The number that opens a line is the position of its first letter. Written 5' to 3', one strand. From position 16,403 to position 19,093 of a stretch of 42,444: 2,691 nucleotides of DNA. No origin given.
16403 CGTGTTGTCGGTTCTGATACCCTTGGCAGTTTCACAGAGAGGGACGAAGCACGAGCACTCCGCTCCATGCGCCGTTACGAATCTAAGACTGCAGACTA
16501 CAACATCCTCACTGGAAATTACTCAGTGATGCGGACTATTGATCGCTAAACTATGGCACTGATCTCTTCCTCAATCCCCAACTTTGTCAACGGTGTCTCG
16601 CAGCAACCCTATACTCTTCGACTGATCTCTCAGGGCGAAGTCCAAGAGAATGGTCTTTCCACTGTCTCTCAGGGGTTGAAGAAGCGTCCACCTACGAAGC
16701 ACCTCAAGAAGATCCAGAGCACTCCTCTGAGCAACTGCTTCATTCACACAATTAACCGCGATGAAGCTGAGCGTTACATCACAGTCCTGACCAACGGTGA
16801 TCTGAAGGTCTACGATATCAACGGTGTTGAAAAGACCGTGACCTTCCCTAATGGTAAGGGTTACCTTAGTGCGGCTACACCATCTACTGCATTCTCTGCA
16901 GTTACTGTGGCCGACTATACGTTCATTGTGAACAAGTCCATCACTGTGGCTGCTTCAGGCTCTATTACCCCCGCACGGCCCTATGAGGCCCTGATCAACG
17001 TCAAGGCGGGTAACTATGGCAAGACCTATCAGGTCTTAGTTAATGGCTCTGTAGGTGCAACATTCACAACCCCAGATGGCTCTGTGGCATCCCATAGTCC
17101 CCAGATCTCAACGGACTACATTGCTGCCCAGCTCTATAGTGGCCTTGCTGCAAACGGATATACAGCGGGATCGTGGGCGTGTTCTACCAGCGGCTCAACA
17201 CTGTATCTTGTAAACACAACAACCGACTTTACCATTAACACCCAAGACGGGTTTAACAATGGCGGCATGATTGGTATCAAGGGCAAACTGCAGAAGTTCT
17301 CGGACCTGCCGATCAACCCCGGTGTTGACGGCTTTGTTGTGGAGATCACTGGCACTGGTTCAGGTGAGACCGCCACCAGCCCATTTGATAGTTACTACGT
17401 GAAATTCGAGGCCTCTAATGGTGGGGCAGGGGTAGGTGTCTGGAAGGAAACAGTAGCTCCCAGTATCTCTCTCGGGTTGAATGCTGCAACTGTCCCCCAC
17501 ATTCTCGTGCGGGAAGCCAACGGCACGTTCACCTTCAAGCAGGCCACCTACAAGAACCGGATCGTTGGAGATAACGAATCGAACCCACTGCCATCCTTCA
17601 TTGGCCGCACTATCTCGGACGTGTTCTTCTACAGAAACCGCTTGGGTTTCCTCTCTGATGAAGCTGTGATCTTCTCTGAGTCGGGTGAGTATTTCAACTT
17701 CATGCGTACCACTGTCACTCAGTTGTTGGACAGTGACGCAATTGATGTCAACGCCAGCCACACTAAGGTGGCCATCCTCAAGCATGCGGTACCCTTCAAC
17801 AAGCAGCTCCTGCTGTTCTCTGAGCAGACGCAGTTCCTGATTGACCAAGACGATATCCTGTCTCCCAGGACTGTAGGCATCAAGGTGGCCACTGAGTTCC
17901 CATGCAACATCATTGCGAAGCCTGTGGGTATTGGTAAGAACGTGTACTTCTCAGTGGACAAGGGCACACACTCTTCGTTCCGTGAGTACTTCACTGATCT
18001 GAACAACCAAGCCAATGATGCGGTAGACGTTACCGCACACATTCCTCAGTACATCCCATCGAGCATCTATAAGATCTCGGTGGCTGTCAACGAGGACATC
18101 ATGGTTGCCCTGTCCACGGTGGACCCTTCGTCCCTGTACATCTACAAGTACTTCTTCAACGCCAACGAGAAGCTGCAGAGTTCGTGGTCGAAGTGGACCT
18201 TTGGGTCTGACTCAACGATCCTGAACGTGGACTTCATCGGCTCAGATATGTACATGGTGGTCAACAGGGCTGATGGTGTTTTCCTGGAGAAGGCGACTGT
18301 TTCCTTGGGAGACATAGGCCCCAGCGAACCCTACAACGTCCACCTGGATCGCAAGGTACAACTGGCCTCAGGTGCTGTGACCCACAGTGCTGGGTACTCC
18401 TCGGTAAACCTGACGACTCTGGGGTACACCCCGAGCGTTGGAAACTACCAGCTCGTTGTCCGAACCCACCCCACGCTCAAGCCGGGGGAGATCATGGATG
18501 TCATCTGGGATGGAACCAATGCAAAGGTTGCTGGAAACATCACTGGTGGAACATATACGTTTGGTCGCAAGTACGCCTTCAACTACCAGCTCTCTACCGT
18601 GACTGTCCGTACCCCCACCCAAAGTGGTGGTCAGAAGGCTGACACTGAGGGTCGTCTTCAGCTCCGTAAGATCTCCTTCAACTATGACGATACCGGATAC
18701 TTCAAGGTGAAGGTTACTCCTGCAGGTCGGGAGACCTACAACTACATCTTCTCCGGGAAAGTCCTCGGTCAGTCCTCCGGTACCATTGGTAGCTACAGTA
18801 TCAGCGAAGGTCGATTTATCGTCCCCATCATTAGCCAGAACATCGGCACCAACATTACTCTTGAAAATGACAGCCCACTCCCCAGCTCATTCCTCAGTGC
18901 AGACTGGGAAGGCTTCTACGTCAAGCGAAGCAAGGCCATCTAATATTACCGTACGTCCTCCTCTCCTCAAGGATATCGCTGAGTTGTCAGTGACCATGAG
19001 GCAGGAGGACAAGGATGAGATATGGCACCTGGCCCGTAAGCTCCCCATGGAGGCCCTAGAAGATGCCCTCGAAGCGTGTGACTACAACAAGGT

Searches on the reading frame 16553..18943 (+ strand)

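Call 11: search_protein_families(library=phrogs, proteins=[window:16553-18943:+], max_evalue=0.00001)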
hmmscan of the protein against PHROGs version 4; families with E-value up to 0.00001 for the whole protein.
window:16553-18943:+ (796 aa): 1 family
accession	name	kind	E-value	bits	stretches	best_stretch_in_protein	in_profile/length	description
phrog_457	-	tail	1.7e-241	805.1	1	1-796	1-793/793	tail protein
